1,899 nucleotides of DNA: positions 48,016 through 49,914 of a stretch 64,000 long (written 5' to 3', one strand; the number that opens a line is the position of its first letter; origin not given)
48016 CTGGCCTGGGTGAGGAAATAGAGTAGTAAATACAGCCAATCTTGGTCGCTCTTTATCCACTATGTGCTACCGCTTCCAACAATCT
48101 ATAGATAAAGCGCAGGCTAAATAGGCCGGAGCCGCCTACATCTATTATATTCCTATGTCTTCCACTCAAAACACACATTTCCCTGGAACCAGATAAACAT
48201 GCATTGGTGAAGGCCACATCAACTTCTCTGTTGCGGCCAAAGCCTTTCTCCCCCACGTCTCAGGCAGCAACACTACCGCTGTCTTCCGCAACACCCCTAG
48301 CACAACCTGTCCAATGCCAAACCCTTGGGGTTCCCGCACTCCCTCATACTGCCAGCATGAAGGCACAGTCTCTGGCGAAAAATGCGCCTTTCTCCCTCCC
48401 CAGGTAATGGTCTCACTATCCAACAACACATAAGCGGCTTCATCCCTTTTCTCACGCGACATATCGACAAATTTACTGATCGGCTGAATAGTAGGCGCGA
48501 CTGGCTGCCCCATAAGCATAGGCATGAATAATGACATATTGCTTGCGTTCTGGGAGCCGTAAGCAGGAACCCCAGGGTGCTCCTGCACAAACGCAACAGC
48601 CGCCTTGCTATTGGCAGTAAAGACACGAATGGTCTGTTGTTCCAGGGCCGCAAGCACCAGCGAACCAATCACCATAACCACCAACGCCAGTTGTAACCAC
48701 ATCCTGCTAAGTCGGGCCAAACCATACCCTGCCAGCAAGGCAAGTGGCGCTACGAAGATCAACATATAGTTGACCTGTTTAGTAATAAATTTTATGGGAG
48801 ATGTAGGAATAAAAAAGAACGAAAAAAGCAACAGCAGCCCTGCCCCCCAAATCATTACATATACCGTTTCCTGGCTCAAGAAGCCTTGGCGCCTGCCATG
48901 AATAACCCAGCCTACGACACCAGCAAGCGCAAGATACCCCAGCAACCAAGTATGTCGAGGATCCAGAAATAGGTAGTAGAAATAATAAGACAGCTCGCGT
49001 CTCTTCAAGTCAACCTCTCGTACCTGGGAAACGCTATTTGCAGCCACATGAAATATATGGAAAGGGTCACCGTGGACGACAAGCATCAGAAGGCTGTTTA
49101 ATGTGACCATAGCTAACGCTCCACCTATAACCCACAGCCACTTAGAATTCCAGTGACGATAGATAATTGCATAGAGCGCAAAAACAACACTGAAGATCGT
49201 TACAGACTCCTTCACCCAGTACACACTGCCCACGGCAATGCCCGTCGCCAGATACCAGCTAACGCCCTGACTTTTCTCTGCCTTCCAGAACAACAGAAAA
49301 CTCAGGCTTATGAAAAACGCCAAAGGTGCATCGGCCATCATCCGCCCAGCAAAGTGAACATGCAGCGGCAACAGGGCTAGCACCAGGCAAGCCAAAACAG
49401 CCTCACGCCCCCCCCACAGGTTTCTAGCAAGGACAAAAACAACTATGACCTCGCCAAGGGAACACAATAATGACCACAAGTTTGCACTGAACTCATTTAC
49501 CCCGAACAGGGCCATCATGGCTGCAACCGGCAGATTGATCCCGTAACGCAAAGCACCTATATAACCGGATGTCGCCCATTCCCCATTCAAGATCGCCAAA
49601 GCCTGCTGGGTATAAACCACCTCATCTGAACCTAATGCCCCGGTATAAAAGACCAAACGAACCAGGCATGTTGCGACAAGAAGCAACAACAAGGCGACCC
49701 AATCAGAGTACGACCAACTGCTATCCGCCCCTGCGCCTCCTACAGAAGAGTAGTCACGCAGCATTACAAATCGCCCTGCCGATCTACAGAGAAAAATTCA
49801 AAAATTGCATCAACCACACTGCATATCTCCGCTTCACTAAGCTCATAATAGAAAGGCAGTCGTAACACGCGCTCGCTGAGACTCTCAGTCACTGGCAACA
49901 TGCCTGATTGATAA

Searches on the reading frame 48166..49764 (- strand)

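Call 34: search_protein_families(library=pfam, proteins=[window:48166-49764:-], max_evalue=0.001)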
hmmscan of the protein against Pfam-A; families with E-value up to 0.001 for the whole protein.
window:48166-49764:- (532 aa): 2 families
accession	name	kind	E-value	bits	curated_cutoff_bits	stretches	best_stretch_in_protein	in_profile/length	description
PF13231.12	PMT_2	-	1.6e-17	64.6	26.1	1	81-222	11-154/160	Dolichyl-phosphate-mannose-protein mannosyltransferase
PF02366.24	PMT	-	6.3e-14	52.6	22.7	1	79-215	69-212/245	Dolichyl-phosphate-mannose-protein mannosyltransferase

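Call 63: search_protein_families(library=ncbifam, proteins=[window:48166-49764:-], max_evalue=0.00001)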
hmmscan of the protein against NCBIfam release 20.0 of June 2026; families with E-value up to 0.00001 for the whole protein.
window:48166-49764:- (532 aa): 1 family
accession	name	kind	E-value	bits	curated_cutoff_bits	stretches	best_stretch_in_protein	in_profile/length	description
TIGR03663.1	TIGR03663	subfamily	7.6e-06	25.2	126.25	0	26-474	5-428/435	flippase activity-associated protein Agl23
